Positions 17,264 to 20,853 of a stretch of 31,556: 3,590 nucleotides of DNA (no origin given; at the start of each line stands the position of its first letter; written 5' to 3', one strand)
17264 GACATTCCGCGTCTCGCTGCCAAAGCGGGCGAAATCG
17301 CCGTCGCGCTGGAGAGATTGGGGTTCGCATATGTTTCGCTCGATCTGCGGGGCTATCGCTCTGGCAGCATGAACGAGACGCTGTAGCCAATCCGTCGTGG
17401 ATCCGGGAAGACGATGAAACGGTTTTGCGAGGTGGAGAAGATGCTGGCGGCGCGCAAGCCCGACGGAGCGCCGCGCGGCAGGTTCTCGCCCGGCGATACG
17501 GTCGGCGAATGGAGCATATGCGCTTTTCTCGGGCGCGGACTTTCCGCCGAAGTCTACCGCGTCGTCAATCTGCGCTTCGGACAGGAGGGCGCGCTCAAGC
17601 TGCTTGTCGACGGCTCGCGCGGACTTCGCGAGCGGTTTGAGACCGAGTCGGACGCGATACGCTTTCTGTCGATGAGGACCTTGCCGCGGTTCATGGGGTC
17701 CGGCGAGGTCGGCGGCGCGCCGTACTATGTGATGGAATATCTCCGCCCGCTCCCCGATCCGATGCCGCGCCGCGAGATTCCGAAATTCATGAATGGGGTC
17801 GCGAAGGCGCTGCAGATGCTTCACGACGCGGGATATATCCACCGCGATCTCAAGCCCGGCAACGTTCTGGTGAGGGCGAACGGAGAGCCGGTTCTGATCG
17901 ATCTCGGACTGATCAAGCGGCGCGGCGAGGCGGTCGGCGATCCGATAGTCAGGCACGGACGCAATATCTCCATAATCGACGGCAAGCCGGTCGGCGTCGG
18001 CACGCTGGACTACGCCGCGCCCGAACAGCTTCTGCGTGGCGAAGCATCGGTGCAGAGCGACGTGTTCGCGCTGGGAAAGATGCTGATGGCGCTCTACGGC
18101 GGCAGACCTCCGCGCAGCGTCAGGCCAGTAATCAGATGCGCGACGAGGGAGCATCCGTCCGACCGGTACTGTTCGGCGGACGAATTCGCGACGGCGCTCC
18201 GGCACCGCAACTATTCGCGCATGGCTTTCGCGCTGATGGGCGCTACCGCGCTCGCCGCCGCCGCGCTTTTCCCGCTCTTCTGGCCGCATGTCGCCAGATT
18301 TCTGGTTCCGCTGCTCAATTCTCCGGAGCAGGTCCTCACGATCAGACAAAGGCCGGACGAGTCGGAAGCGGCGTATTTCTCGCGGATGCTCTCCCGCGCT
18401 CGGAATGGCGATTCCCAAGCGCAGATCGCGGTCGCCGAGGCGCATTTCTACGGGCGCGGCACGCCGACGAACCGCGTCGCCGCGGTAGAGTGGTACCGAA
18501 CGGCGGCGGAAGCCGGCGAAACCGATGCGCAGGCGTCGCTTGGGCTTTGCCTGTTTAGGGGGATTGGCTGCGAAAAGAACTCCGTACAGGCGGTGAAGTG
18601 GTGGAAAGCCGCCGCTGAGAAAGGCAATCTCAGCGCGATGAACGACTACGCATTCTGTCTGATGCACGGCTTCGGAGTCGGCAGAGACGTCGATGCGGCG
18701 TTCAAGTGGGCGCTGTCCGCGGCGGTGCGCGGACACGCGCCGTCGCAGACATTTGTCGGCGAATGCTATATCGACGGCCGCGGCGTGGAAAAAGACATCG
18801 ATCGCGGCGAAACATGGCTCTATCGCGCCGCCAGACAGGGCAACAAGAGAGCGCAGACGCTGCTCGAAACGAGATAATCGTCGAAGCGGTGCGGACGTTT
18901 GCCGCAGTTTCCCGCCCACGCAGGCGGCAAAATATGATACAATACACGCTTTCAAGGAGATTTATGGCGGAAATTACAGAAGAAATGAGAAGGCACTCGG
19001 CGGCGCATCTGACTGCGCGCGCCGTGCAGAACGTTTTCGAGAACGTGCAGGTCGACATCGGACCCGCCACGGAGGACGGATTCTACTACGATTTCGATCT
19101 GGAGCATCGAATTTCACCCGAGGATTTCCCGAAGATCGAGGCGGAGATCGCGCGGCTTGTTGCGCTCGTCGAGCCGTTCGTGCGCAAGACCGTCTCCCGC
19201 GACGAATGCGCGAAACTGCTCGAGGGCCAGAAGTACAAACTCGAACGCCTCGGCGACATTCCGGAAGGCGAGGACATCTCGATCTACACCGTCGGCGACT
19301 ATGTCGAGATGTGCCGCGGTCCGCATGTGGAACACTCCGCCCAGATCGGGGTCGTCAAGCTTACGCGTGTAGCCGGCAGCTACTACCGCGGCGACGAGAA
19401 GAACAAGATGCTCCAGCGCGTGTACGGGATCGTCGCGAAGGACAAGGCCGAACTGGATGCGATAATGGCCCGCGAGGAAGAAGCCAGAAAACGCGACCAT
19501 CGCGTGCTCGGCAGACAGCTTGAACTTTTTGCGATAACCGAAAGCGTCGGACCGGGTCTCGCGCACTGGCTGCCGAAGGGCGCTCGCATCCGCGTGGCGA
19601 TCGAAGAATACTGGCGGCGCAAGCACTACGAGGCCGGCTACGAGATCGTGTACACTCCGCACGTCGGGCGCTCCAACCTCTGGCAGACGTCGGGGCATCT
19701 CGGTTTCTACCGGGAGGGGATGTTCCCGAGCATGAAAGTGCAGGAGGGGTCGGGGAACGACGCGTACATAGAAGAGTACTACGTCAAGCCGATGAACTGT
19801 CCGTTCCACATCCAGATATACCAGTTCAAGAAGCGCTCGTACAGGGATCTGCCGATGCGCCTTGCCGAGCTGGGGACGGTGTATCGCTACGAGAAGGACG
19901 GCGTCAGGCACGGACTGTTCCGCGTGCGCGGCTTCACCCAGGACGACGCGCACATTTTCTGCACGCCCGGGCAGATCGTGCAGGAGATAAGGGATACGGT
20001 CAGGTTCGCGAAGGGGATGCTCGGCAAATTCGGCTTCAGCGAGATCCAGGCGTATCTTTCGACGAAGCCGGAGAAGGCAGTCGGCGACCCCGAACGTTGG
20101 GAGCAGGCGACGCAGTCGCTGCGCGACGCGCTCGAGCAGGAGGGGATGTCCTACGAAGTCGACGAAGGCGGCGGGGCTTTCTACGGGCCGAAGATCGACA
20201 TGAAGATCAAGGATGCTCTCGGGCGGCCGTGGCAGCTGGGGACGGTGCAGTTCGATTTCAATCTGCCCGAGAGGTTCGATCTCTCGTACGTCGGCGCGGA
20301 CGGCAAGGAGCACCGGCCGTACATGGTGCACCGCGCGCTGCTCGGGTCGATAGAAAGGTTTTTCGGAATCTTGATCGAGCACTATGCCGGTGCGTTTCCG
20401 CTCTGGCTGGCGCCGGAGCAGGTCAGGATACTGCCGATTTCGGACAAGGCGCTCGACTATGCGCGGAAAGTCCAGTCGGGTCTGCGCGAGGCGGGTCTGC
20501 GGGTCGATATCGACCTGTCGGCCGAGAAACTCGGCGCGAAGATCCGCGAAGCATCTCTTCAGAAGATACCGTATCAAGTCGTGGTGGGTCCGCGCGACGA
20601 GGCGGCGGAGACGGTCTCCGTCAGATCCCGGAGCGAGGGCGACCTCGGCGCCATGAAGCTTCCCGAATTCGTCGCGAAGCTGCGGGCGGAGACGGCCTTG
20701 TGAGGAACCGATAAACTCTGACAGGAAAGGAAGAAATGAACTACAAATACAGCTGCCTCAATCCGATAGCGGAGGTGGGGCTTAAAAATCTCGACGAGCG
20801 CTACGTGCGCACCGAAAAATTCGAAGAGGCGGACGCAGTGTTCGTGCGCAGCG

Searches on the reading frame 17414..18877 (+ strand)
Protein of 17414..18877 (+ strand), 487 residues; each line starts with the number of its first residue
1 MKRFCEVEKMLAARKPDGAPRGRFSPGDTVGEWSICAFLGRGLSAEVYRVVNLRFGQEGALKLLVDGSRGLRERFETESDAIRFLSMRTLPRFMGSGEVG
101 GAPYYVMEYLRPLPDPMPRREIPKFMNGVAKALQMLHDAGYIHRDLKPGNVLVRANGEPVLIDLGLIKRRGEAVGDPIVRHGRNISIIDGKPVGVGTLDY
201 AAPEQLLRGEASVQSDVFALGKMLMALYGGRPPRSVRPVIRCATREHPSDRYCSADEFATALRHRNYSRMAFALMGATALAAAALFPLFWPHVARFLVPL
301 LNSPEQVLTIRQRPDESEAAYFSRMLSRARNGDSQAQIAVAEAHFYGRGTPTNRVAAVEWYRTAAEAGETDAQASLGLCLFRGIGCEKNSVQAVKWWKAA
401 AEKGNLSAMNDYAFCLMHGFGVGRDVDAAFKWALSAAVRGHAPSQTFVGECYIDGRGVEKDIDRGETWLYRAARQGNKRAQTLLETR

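Call 9: search_protein_families(library=pfam, proteins=[window:17414-18877:+], max_evalue=0.001)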
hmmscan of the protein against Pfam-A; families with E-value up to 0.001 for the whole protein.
window:17414-18877:+ (487 aa): 5 families
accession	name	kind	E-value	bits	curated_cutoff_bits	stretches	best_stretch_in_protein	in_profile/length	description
PF08238.18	Sel1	-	1.2e-34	117.9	30.7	4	371-405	2-36/36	Sel1 repeat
PF00069.31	Pkinase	-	5.6e-23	82.1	31.7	1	38-235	6-198/263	Protein kinase domain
PF07714.23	PK_Tyr_Ser-Thr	-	2.1e-10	40.8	23.1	1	39-227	7-197/258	Protein tyrosine and serine/threonine kinase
PF01636.29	APH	-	1.6e-06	28.5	23.2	1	136-166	165-196/239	Phosphotransferase enzyme family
PF03109.22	ABC1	-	2.9e-05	23.8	22.9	1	128-172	175-219/244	ABC1 atypical kinase-like domain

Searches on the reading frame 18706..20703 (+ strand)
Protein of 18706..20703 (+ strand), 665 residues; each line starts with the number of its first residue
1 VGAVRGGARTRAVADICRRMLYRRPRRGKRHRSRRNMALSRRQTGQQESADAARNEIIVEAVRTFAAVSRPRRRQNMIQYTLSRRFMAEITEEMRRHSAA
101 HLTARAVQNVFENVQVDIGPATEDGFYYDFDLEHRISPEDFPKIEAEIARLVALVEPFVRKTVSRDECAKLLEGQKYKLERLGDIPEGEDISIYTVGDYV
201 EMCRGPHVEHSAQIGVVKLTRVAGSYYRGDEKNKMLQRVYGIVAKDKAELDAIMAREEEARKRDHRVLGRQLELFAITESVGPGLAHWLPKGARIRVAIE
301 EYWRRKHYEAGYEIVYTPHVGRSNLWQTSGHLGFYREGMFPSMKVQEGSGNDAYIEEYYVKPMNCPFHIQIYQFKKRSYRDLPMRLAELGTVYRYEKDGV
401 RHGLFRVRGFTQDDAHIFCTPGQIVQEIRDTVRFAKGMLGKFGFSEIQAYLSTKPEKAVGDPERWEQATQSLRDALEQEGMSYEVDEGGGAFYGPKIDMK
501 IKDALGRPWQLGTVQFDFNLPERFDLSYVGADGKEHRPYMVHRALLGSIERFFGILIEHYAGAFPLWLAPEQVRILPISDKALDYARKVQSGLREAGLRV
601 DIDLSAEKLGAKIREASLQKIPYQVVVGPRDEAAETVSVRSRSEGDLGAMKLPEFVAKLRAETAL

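Call 9: search_protein_families(library=pfam, proteins=[window:18706-20703:+], max_evalue=0.001)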
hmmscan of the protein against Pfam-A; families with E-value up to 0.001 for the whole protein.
window:18706-20703:+ (665 aa): 3 families
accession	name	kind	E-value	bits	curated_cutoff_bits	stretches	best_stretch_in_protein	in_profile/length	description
PF00587.30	tRNA-synt_2b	-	3.9e-48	164.3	29.3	1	356-560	9-179/179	tRNA synthetase class II core domain (G, H, P, S and T)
PF03129.25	HGTP_anticodon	-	9.3e-26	90.3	21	1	572-661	1-93/94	Anticodon binding domain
PF07973.19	tRNA_SAD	-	8.3e-16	58.1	24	1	191-240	1-44/44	Threonyl and Alanyl tRNA synthetase second additional domain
